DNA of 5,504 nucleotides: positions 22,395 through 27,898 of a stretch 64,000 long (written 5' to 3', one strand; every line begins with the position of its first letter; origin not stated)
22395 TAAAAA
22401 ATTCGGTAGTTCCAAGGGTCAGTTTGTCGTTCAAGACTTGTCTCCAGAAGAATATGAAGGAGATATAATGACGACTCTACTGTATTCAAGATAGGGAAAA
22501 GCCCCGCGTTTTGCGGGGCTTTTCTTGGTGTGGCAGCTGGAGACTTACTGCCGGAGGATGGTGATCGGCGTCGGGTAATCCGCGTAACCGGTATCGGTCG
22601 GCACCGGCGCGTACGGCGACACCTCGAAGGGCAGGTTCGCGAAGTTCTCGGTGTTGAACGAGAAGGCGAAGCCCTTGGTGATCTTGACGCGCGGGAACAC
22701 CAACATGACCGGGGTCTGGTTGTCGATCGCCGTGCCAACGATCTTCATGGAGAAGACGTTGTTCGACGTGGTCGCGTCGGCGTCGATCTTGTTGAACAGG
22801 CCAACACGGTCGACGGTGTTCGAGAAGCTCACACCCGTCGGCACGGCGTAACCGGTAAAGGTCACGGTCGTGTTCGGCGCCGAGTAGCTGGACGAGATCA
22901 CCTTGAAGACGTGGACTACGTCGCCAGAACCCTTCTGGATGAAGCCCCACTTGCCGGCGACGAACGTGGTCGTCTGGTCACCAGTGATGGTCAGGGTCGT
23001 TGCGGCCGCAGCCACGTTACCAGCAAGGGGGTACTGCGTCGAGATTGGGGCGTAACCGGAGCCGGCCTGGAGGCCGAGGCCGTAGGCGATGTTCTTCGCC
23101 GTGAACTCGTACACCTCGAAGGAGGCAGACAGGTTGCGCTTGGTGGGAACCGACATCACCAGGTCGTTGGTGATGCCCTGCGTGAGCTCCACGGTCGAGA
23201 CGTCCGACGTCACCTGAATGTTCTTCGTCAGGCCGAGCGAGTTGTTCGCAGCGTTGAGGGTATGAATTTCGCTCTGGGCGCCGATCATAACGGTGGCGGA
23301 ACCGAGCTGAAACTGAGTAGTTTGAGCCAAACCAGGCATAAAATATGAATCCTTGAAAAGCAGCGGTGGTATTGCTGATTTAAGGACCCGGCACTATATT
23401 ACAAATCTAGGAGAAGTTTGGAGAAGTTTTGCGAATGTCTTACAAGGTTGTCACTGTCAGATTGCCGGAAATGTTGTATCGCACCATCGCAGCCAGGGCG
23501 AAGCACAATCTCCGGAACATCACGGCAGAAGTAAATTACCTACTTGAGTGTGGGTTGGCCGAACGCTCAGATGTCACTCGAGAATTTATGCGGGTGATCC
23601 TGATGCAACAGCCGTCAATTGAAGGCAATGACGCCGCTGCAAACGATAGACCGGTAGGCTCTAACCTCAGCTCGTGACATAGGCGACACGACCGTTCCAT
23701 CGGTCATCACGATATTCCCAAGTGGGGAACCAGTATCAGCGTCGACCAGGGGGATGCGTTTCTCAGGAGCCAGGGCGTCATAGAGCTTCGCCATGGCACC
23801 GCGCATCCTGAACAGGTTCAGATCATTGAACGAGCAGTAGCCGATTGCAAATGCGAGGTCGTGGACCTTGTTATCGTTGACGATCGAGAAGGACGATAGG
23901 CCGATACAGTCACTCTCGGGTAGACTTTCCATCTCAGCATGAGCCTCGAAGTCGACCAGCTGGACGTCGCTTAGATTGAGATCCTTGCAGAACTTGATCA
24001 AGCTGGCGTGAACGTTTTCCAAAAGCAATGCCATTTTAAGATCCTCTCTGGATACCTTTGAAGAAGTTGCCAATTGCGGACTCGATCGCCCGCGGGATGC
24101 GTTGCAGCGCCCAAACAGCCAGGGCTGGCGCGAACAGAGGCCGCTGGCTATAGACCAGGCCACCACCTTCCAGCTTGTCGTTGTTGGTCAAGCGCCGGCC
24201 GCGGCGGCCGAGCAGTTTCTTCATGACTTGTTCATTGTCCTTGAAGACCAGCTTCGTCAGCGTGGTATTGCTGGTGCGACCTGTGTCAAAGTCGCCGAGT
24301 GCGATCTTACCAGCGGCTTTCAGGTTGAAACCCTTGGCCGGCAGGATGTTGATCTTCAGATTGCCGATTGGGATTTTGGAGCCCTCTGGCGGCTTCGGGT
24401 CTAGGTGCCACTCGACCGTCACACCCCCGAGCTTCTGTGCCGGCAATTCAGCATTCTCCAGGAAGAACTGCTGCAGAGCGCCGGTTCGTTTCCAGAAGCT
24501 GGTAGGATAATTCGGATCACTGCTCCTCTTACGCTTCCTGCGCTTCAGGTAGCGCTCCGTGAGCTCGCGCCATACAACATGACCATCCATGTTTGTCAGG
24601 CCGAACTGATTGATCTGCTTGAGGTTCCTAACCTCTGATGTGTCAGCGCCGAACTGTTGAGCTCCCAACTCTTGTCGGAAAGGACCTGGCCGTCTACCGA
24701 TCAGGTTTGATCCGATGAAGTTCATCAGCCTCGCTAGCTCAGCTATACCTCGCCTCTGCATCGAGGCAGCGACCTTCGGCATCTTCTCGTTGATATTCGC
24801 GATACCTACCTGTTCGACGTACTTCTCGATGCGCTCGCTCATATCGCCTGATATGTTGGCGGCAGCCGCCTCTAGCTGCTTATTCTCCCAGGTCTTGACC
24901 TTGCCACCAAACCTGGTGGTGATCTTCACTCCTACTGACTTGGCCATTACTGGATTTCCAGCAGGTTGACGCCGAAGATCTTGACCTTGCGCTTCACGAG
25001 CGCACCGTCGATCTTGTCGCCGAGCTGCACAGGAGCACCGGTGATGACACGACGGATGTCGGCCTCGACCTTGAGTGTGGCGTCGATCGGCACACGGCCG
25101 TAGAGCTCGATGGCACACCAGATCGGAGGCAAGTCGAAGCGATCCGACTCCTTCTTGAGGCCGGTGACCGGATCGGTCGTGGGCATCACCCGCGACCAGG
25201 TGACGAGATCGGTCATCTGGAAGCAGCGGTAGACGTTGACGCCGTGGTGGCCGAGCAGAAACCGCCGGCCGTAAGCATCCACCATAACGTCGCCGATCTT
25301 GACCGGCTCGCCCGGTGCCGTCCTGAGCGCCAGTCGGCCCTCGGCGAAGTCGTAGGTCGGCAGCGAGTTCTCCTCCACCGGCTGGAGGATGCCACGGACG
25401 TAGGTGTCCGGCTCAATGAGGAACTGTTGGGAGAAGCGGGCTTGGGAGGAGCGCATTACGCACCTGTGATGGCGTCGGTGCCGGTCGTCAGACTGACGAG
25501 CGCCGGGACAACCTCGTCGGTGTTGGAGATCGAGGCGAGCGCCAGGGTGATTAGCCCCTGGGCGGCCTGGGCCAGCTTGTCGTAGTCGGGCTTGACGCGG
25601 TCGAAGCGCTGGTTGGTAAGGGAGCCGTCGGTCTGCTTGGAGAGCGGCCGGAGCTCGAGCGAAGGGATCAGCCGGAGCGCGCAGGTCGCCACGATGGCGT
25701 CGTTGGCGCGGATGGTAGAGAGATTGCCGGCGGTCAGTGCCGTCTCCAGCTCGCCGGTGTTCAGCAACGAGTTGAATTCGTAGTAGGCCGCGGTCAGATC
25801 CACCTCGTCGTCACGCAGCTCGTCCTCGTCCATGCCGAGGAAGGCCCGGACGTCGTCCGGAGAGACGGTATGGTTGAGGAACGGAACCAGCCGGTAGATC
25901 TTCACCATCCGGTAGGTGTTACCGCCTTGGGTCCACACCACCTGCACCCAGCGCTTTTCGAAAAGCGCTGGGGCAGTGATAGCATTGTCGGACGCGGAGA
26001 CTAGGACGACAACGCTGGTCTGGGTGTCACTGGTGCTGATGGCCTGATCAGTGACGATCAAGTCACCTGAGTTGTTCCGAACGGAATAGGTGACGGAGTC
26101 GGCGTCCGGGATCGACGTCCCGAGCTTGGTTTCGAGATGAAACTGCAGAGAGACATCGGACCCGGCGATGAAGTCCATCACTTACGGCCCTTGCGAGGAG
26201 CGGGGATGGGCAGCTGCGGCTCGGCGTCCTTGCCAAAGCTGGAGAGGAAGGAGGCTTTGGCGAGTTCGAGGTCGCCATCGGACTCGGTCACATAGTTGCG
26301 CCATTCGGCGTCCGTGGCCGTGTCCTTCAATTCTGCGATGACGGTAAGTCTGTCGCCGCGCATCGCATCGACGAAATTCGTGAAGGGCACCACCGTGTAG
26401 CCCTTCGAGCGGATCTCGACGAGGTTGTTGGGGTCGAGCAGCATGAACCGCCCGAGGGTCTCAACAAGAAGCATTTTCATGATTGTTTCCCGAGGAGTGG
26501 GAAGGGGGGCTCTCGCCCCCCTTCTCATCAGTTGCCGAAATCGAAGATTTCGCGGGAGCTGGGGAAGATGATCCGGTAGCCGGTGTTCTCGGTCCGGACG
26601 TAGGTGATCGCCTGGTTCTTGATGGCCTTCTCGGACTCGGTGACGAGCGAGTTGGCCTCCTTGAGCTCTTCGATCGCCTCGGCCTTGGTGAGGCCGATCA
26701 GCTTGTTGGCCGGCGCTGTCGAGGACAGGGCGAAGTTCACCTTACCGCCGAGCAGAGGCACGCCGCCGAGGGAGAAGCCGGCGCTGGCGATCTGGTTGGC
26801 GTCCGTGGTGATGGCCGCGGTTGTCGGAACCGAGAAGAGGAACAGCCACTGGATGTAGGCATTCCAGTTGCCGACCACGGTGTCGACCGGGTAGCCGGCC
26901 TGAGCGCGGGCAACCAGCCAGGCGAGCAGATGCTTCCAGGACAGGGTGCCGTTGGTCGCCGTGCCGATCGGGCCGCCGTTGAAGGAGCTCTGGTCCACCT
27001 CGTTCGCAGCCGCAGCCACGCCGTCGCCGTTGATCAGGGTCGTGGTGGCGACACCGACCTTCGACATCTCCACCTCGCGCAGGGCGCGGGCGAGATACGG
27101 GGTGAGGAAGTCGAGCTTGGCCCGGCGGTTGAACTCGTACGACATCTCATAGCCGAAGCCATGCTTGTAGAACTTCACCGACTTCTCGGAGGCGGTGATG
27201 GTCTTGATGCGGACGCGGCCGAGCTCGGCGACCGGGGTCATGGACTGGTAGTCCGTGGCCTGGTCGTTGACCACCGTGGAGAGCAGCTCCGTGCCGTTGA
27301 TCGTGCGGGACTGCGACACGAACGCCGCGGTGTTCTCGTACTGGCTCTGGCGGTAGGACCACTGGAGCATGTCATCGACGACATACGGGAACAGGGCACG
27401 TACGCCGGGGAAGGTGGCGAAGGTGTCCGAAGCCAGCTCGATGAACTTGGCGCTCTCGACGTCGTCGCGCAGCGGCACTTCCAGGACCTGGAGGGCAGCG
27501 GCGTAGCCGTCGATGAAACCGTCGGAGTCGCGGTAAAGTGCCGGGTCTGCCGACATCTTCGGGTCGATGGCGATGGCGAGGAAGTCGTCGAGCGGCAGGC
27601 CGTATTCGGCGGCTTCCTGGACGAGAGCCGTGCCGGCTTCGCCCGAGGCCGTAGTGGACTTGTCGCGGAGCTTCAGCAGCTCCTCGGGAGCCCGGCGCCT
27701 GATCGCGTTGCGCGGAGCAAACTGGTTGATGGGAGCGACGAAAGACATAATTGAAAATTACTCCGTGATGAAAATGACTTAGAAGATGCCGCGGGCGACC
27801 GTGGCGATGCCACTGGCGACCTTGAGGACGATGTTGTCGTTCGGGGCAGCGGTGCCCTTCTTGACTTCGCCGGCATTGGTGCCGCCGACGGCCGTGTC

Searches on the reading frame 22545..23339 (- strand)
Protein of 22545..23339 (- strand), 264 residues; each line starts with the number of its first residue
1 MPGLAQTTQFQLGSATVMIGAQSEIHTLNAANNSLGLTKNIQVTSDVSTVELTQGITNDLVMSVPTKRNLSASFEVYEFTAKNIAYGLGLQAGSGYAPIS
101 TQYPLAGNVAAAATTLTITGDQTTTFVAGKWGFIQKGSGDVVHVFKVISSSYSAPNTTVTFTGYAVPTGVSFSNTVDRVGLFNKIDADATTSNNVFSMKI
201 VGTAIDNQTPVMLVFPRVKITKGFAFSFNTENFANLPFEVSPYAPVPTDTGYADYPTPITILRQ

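Call 64: search_protein_families(library=phrogs, proteins=[window:22545-23339:-], max_evalue=0.001)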
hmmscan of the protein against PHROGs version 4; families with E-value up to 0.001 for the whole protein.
window:22545-23339:- (264 aa): 1 family
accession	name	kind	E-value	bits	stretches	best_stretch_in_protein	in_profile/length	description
phrog_28493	-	unknown function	4.1e-57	194.5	1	1-255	1-254/270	-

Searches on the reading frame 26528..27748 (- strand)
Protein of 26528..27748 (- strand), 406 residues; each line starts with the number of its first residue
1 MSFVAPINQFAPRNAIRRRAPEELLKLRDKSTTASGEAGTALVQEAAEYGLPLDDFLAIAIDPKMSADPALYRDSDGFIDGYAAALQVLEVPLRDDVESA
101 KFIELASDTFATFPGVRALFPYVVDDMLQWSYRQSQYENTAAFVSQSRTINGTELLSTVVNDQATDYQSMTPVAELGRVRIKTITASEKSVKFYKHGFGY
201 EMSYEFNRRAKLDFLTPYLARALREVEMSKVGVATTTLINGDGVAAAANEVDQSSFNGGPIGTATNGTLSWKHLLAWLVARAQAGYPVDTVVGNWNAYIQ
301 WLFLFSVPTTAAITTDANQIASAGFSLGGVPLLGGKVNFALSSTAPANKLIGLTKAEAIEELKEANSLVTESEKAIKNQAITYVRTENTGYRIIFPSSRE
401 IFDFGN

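Call 64: search_protein_families(library=phrogs, proteins=[window:26528-27748:-], max_evalue=0.001)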
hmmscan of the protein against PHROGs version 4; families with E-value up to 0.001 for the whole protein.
window:26528-27748:- (406 aa): 1 family
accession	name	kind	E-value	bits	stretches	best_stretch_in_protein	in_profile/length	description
phrog_3922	-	head and packaging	1.5e-64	219.6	1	37-403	13-358/362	major head protein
